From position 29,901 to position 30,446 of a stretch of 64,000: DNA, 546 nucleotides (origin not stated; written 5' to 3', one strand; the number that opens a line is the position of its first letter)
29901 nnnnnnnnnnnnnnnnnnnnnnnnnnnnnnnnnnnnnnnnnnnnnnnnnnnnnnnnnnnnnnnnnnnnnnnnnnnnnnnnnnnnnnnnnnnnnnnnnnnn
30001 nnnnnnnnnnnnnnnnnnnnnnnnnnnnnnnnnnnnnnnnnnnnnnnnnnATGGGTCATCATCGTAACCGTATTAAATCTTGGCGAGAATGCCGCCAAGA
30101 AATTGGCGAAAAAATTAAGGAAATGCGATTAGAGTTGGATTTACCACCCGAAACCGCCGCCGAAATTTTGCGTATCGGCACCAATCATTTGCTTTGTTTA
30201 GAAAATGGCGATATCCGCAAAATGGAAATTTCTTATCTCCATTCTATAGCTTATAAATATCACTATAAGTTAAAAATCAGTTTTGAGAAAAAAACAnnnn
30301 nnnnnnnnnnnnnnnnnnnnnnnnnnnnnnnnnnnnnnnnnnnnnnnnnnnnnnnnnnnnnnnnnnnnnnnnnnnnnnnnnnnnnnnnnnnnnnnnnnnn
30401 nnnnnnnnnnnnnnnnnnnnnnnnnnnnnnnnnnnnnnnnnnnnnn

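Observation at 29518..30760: Repeated about 1.2 kb module: promoter-like element, structured leader with attenuator, XRE HTH gene, conserved hairpins and a palindromic repeat block (copy 1)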

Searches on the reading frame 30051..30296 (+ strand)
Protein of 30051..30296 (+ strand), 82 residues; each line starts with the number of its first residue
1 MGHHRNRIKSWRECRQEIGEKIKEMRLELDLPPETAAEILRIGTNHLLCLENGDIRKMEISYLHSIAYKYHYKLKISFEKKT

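Call 11: search_protein_families(library=pfam, proteins=[window:30051-30296:+], max_evalue=1)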
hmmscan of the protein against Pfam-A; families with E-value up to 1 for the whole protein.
window:30051-30296:+ (82 aa): 3 families
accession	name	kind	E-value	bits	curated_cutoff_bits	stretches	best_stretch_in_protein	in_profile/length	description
PF13413.12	HTH_25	-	0.001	19.3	24.6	1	23-59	3-39/62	Helix-turn-helix domain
PF13744.12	HTH_37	-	0.016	15.5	27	1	13-76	14-77/80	Helix-turn-helix domain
PF11900.14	DUF3420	-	0.019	15.5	24.9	1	16-35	13-31/47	Domain of unknown function (DUF3420)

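Call 14: find_homologous_proteins(query=window:30051-30296:+, max_evalue=0.001)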
Query window:30051-30296:+ (82 aa): 53 proteins with E <= 0.001 among 53 candidates.
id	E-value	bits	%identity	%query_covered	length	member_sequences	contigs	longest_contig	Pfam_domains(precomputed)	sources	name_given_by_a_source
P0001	2.0e-44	167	93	100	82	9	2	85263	-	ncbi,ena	-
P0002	7.7e-43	162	88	100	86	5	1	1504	-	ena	-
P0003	5.8e-41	156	89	99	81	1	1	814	-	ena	-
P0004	9.2e-41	155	86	99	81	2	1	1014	-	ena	-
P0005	2.5e-40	154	87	100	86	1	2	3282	-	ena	-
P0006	4.4e-40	153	85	99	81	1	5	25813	-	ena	-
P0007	1.2e-39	152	83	99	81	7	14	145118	-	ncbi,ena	-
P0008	1.7e-39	151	82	100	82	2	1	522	-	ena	-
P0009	3.1e-39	151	84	99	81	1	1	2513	-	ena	-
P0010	4.5e-39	150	84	99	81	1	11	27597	-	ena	-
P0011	5.2e-39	150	85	100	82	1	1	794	-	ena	-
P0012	2.4e-38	148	83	100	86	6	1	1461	-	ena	-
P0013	3.9e-38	147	84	100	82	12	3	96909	-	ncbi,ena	-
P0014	5.3e-38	147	80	100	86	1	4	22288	PF13413.13,PF13560.13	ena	-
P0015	6.0e-38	146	85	99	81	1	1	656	-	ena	-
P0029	1.9e-32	129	75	96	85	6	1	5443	PF13744.13,PF13413.13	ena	-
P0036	4.7e-31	124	73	95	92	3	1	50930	PF13413.13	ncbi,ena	-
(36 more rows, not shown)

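Call 16: find_related_loci(query=A2, collection=genome_contigs, flank=4000)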
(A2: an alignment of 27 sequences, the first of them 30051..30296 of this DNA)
Query A2 (82 aa) in genome_contigs; peptide patterns used: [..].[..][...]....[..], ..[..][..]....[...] (x = any residue, [..] = any of these).
58 stretches matched a pattern; 10 encode a relative of the query (tblastn E <= 1e-3); 10 distinct loci.
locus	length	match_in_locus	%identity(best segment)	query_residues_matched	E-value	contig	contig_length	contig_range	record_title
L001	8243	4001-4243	86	1-81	2e-46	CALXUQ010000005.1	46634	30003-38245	MAG: uncultured Alphaproteobacteria bacterium isolate BRZ_DM__bin47 genome assembly, contig: BRZ_DM__NODE_1165_length_46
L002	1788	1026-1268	85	1-81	3e-45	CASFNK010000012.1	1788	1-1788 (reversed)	uncultured proteobacterium isolate SI.B29.metabat-bins.91 genome assembly, contig: SI.B29.metabat-bins.91.fa_k141_44225,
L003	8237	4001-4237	85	1-79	2e-42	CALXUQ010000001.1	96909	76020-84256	MAG: uncultured Alphaproteobacteria bacterium isolate BRZ_DM__bin47 genome assembly, contig: BRZ_DM__NODE_362_length_969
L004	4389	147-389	77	1-81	3e-40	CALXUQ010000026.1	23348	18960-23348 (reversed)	MAG: uncultured Alphaproteobacteria bacterium isolate BRZ_DM__bin47 genome assembly, contig: BRZ_DM__NODE_3004_length_23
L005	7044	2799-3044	74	1-82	3e-40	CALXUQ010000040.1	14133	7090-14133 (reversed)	MAG: uncultured Alphaproteobacteria bacterium isolate BRZ_DM__bin47 genome assembly, contig: BRZ_DM__NODE_5726_length_14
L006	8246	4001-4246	73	1-82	2e-39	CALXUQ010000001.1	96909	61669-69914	MAG: uncultured Alphaproteobacteria bacterium isolate BRZ_DM__bin47 genome assembly, contig: BRZ_DM__NODE_362_length_969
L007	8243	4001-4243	77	1-81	2e-39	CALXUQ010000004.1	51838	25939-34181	MAG: uncultured Alphaproteobacteria bacterium isolate BRZ_DM__bin47 genome assembly, contig: BRZ_DM__NODE_978_length_518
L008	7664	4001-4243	74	1-81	7e-39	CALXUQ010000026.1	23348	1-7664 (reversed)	MAG: uncultured Alphaproteobacteria bacterium isolate BRZ_DM__bin47 genome assembly, contig: BRZ_DM__NODE_3004_length_23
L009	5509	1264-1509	74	1-82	3e-38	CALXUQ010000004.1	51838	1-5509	MAG: uncultured Alphaproteobacteria bacterium isolate BRZ_DM__bin47 genome assembly, contig: BRZ_DM__NODE_978_length_518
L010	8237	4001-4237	70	4-82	5e-35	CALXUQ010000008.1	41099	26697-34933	MAG: uncultured Alphaproteobacteria bacterium isolate BRZ_DM__bin47 genome assembly, contig: BRZ_DM__NODE_1413_length_41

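Call 34: find_homologous_proteins(query=A4, max_evalue=0.001)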
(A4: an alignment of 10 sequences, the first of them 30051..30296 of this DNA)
Query A4 (10 sequences) (82 aa, profile of the alignment): 287 proteins with E <= 0.001 among 3932 candidates; the best 120 are listed.
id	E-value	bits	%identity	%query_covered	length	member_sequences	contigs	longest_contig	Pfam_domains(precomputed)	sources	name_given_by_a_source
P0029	3.2e-36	141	75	96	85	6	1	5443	PF13744.13,PF13413.13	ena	-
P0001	7.3e-36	140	93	100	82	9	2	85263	-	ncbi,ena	-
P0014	9.8e-36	140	80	100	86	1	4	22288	PF13413.13,PF13560.13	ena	-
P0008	1.0e-35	140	82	100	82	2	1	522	-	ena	-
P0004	1.5e-35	139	86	99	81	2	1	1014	-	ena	-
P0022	2.1e-35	139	81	96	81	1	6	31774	-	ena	-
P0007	2.1e-35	139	83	99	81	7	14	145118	-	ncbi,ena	-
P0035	2.2e-35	139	71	100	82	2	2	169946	-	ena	-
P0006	2.4e-35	138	85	99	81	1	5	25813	-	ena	-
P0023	2.9e-35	138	76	100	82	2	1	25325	-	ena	-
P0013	3.3e-35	138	84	100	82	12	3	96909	-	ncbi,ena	-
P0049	4.5e-35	138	65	95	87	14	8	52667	-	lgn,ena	-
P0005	5.0e-35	137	87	100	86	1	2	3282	-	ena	-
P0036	5.8e-35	137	73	95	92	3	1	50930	PF13413.13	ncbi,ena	-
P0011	8.1e-35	137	85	100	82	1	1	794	-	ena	-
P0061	2.0e-33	132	76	100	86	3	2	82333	PF13413.13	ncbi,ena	-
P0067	6.3e-31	124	35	91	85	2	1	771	PF12844.14,PF13413.13,PF13560.13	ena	-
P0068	7.4e-30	121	35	91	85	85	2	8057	PF12844.14,PF13413.13,PF13560.13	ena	-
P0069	9.4e-30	121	33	80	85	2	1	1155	PF12844.14,PF13413.13,PF13560.13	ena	-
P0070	4.2e-29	118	33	80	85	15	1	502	PF12844.14,PF13413.13,PF13560.13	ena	-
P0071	5.5e-29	118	33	80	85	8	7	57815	PF13413.13,PF13560.13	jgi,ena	-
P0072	2.2e-28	116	32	91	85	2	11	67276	-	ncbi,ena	-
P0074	1.0e-26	111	35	91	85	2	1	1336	PF12844.14,PF13413.13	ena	-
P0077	3.3e-24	103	34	90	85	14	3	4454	PF12844.14,PF13413.13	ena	-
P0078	6.2e-20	89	-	-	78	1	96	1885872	-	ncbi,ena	-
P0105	1.5e-19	88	-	-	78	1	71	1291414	-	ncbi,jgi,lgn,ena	-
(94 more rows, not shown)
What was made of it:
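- On XRE / Cro-C1 helix-turn-helix proteins: Some relatives carry precomputed PF13413, PF13560 or PF12844 hits (calls 14, 34).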

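Call 35: find_encoding_contigs(protein=P0078, flank=4000, max_places=5)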
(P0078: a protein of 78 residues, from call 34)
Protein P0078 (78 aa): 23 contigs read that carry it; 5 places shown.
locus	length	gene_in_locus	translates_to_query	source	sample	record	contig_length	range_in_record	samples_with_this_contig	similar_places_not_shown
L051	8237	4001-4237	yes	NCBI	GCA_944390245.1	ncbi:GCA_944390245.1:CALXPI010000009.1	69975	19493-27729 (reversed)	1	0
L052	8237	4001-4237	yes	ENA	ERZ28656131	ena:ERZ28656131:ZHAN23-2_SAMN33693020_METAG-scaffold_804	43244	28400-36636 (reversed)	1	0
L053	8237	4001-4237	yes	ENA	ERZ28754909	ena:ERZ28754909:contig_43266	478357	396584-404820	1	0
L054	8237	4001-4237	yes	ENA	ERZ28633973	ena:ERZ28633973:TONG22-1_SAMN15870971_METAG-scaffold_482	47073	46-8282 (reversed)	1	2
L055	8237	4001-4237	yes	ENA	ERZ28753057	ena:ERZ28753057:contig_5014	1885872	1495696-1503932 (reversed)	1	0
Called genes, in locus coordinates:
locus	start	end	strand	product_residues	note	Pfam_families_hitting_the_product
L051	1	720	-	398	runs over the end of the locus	PF04851:ResIII, PF00270:DEAD, PF00271:Helicase_C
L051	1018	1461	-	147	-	PF13499:EF-hand_7, PF00036:EF-hand_1 (faint), PF13202:EF-hand_5 (faint), PF13405:EF-hand_6 (faint)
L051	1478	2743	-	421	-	PF01979:Amidohydro_1, PF07969:Amidohydro_3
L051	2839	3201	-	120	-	PF13499:EF-hand_7 (faint), PF00036:EF-hand_1 (faint), PF13202:EF-hand_5 (faint), PF13405:EF-hand_6 (faint)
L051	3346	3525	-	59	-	-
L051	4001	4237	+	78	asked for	-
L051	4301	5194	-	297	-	-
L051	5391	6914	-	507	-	PF00587:tRNA-synt_2b, PF03129:HGTP_anticodon, PF09180:ProRS-C_1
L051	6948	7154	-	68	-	-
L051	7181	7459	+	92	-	-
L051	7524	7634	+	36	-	-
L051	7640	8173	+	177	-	-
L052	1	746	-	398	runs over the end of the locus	PF04851:ResIII, PF00270:DEAD, PF00271:Helicase_C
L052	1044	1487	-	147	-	PF13499:EF-hand_7, PF00036:EF-hand_1 (faint), PF13202:EF-hand_5 (faint), PF13405:EF-hand_6 (faint)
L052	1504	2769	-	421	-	PF01979:Amidohydro_1, PF07969:Amidohydro_3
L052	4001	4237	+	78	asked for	-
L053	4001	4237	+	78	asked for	-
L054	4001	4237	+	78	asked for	-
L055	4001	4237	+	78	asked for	-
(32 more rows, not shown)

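Call 47: predict_structure(alignment_id=A5)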
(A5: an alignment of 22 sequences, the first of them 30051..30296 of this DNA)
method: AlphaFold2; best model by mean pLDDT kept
length: 82 residues; sequences in the alignment: 22
mean_pLDDT: 73.5   pTM: 0.56
mean pLDDT of the five models: 73.5, 68.6, 67.8, 66.0, 65.9
residues with pLDDT >= 90: 4; 70-90: 46; 50-70: 26; < 50: 6
segments of 3 or more residues with pLDDT < 50: 77-82
pLDDT, mean of each block of 10 residues (from residue 1): 71 83 88 84 84 70 63 51 43
secondary structure, 60 per line:
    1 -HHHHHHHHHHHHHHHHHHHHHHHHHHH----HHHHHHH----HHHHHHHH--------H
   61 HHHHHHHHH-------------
elements in order: H2-28 H33-39 H44-51 H60-69
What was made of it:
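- On XRE / Cro-C1 helix-turn-helix proteins: The AlphaFold model has mean pLDDT 73.5 and four helices (call 47).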

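Call 49: search_protein_representatives(alignment_id=A5)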
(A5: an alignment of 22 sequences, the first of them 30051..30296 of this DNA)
Query: 22 sequences, 84 profile positions. Proteins with E-value up to 0.001 (for the whole library): 1036; up to 1e-10: 31; up to 1e-30: 2. The best 150 are listed.
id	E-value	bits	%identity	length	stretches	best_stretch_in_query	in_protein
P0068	8.4e-32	125.5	-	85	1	1-83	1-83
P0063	1.6e-31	124.6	-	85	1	4-83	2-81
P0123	4.3e-25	103.9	-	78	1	1-81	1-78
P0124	5.8e-25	103.5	-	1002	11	14-55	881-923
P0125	1.4e-23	99.1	-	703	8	20-60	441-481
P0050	1.0e-20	89.9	-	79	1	1-65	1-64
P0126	1.9e-20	89.1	-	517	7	13-56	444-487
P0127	7.1e-20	87.2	-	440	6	15-57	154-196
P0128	1.6e-19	86.1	-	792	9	18-56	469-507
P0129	1.9e-18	82.6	-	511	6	17-57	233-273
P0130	7.5e-18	80.7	-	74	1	1-59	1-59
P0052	1.3e-16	76.8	-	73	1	1-60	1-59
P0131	2.4e-16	75.9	-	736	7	18-55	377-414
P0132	3.2e-16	75.5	-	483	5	17-57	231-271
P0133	1.1e-14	70.6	-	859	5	17-57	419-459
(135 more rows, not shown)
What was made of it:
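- Closest known: HipB antitoxins and restriction-modification controller. Different: The family is confined to three 50%-identity clusters plus fragments (call 49).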

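Call 50: fold_search(model_id=the predicted structure, library=pdb)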
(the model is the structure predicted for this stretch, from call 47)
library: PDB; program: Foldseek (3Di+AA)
matches with E <= 10: 330; with E <= 0.001: 0
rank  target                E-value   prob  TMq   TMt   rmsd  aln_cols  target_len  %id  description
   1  4pu7_B                9.5e-03  1.00  0.61  0.77   2.4        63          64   24  Shewanella oneidensis Toxin Antitoxin System Antitoxin Protein HipB Resolution 1.85 (released 2014-08-06)
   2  4pu7_A                1.5e-02  1.00  0.62  0.70   2.4        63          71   24  Shewanella oneidensis Toxin Antitoxin System Antitoxin Protein HipB Resolution 1.85 (released 2014-08-06)
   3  4pu4_D                1.5e-02  1.00  0.62  0.65   2.9        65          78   23  Shewanella oneidensis MR-1 Toxin Antitoxin System HipA, HipB and its operator DNA complex (space group P21) (released 2014-08-06)
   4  2b5a_A                2.4e-02  1.00  0.60  0.64   1.9        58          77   21  C.BclI, Control Element of the BclI Restriction-Modification System (released 2006-01-03)
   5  4pu4_C                2.4e-02  1.00  0.62  0.73   2.3        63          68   24  Shewanella oneidensis MR-1 Toxin Antitoxin System HipA, HipB and its operator DNA complex (space group P21) (released 2014-08-06)
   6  8tac_B                3.0e-02  1.00  0.54  0.66   2.3        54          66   30  Designed DNA binding protein (released 2024-08-28)
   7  4ghj_B                3.4e-02  1.00  0.54  0.57   5.3        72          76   26  1.75 Angstrom Crystal Structure of Transcriptional Regulator ftom Vibrio vulnificus. (released 2012-08-15)
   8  2b5a_C                3.6e-02  1.00  0.60  0.64   2.0        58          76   21  C.BclI, Control Element of the BclI Restriction-Modification System (released 2006-01-03)
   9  4pu3_C                3.6e-02  1.00  0.61  0.69   5.0        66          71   23  Shewanella oneidensis MR-1 Toxin Antitoxin System HipA, HipB and its operator DNA complex (space group P212121) (released 2014-08-06)
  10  2b5a_B                4.1e-02  1.00  0.60  0.65   1.9        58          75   21  C.BclI, Control Element of the BclI Restriction-Modification System (released 2006-01-03)
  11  8tac_A                4.7e-02  1.00  0.62  0.74   1.8        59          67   29  Designed DNA binding protein (released 2024-08-28)
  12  4ghj_A                4.9e-02  1.00  0.53  0.59   2.2        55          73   31  1.75 Angstrom Crystal Structure of Transcriptional Regulator ftom Vibrio vulnificus. (released 2012-08-15)
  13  7ab3_D                5.9e-02  1.00  0.58  0.66   2.8        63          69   24  Crystal structure of the Escherichia coli toxin-antitoxin system HipBST (HipT S57A) (released 2022-01-12)
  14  1zz8_C                7.1e-02  1.00  0.56  0.26   2.0        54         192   20  Crystal Structure of FeII HppE in Complex with Substrate Form 2 (released 2005-07-26)
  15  4j1x_C                7.1e-02  1.00  0.56  0.26   2.2        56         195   20  Crystal Structure of Fe(II)-HppE with alternative substrate (S)-1-HPP (released 2013-04-03)
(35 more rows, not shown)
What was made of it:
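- Closest known: HipB antitoxins and restriction-modification controller. Same: Foldseek TM-scores are 0.6-0.77 to 4pu7 and 2b5a (call 50).
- The protein has the fold of small autoregulators such as HipB and restriction-modification controller proteins (call 50). The best structural matches are HipB antitoxins and C.BclI/C.AhdI controller proteins (call 50).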

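Call 56: find_encoding_contigs(protein=window:30051-30296:+, flank=2500, max_places=10)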
Protein window:30051-30296:+ (82 aa): 7 contigs read that carry it; 7 places shown.
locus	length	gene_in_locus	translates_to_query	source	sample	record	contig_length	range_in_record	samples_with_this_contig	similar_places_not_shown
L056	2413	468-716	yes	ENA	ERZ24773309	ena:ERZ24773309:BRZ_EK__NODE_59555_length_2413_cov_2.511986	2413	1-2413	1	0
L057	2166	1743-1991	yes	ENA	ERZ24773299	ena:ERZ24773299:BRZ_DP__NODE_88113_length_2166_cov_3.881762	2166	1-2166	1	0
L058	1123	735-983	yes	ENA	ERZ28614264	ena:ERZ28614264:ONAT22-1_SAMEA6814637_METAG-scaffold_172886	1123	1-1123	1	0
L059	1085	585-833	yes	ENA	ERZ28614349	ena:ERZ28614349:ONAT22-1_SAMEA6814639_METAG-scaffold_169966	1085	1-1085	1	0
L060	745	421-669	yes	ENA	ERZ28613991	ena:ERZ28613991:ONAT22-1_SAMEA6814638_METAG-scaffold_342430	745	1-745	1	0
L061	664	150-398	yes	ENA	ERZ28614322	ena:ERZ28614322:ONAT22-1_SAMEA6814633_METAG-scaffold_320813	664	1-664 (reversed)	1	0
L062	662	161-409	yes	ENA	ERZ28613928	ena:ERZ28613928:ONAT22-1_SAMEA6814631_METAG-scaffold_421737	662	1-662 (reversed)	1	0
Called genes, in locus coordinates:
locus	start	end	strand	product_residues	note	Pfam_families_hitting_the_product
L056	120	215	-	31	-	-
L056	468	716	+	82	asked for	-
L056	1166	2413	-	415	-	?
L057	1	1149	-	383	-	?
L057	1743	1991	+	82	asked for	-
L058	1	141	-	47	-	?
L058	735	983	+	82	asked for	-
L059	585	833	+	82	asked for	-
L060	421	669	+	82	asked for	-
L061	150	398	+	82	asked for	-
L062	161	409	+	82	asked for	-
